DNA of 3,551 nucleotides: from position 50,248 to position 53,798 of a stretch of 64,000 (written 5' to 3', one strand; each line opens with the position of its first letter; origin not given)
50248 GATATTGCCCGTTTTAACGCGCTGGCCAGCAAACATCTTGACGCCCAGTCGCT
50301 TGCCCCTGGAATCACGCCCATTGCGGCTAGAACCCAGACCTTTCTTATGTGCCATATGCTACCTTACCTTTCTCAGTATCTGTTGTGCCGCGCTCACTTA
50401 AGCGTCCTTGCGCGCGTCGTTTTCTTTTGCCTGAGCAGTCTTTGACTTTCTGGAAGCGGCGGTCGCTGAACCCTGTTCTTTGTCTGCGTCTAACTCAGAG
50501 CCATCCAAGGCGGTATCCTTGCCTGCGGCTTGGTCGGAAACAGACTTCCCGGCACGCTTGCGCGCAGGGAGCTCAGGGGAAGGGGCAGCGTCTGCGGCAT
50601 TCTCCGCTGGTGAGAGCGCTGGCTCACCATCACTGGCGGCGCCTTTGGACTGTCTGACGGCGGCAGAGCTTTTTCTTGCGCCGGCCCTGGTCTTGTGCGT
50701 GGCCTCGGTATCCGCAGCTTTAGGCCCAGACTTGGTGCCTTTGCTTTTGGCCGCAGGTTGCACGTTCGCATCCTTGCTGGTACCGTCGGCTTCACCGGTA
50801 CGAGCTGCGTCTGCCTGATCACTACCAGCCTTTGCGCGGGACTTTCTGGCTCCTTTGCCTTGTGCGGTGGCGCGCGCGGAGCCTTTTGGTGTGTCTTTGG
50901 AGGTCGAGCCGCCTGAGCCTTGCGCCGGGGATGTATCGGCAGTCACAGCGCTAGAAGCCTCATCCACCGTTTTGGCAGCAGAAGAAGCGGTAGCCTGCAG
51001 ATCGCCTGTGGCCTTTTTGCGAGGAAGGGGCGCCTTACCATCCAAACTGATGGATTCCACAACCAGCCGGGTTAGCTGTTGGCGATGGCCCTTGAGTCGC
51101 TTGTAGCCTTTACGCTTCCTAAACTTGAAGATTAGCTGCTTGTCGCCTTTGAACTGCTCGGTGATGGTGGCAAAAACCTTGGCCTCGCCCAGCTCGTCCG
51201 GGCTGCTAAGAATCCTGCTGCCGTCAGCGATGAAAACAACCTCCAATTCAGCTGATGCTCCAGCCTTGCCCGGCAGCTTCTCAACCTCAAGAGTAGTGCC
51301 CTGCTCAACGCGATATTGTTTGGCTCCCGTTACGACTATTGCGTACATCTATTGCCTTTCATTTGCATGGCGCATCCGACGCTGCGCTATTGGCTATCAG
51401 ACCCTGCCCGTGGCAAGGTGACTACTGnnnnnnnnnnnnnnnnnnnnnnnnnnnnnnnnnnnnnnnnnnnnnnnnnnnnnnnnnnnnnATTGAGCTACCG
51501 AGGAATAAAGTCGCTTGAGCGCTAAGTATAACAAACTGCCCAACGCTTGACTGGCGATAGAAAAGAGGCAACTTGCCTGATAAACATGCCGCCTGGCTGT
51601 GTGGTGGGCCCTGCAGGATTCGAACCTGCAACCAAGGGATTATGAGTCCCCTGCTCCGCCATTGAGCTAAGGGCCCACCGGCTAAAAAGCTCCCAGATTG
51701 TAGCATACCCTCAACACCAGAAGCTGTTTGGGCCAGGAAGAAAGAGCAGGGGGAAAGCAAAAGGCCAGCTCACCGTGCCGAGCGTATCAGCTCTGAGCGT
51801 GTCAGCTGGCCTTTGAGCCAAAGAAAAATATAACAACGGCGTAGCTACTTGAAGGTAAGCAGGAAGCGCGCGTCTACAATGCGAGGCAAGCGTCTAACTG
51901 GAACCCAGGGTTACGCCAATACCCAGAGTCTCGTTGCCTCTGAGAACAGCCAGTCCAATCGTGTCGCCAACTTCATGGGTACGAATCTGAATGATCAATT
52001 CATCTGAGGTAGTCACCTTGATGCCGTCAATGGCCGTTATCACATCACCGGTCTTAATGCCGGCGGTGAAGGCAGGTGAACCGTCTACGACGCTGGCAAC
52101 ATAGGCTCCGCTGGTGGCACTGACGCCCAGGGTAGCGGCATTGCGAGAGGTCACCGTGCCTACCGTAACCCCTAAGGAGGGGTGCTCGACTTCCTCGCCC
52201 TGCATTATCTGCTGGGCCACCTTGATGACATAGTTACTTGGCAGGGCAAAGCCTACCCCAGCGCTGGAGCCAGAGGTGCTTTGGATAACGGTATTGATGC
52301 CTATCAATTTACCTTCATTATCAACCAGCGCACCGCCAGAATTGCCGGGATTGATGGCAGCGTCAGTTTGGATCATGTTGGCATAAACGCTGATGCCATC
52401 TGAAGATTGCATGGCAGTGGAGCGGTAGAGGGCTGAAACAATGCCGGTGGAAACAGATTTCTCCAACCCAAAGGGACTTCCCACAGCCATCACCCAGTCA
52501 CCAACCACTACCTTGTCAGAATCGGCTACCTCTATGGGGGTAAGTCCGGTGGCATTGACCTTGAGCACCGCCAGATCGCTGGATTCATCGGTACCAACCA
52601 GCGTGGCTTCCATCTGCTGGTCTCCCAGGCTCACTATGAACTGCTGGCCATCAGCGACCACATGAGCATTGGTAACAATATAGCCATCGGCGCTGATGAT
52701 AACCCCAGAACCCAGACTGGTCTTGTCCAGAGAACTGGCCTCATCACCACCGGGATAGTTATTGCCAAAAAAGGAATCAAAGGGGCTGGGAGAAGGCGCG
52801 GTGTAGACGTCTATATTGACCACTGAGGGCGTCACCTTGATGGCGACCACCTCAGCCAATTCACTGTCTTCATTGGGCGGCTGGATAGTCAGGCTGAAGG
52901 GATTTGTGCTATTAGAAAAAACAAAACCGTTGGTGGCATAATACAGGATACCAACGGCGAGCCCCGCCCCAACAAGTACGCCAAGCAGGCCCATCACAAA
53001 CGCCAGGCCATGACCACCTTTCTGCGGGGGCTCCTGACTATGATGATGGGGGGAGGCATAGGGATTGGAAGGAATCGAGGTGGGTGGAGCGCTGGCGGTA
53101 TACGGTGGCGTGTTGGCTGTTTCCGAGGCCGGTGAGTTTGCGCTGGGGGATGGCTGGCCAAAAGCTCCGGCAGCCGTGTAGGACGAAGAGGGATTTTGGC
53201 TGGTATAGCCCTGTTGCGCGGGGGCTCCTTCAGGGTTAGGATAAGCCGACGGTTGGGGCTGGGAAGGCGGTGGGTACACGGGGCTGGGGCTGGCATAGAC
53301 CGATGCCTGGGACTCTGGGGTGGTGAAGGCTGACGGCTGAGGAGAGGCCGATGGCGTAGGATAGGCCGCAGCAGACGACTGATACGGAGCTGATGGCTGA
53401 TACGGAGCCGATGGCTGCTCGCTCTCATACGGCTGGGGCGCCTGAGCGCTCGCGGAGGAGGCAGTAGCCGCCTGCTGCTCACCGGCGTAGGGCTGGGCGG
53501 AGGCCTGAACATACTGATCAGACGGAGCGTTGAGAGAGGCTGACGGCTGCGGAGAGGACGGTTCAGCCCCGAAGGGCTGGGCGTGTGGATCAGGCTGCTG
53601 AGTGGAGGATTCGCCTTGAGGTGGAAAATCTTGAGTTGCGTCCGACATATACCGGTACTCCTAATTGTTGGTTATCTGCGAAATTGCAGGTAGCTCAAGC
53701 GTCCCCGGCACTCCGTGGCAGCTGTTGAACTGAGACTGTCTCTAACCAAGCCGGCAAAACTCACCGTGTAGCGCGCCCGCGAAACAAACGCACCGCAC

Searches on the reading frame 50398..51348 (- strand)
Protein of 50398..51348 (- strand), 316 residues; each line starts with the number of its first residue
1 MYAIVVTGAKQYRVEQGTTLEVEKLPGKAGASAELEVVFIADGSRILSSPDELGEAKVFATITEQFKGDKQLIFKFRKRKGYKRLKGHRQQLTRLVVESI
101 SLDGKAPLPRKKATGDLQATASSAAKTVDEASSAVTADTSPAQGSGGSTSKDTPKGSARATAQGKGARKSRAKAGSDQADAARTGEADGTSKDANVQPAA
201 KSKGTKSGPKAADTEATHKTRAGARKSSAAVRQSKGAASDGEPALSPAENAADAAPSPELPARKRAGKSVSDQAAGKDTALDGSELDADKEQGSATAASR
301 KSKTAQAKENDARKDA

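Call 57: search_protein_families(library=pfam, proteins=[window:50398-51348:-], max_evalue=0.001)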
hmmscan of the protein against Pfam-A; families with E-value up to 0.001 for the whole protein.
window:50398-51348:- (316 aa): 1 family
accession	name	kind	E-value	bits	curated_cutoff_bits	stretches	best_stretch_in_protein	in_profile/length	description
PF00829.26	Ribosomal_L21p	-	5.6e-28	97.6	27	1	1-100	1-99/99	Ribosomal prokaryotic L21 protein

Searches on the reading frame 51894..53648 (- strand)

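Call 57: search_protein_families(library=pfam, proteins=[window:51894-53648:-], max_evalue=0.001)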
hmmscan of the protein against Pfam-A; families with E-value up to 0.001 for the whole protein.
window:51894-53648:- (584 aa): 6 families
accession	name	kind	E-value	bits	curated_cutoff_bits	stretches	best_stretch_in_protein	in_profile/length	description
PF13365.12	Trypsin_2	-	3.2e-34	119.2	27.6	1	313-451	1-144/144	Trypsin-like peptidase domain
PF00089.32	Trypsin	-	1.8e-21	77.4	20.6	1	312-474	26-216/220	Trypsin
PF13180.12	PDZ_2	-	7.7e-18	65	27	1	491-581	2-80/80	PDZ domain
PF17820.7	PDZ_6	-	4.2e-08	33.3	27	1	516-550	1-35/54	PDZ domain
PF00595.29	PDZ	-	8.9e-08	32.9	23.2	1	491-568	11-80/81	PDZ domain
PF10459.15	Peptidase_S46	-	0.00048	19.4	22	0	311-340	47-76/698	Peptidase S46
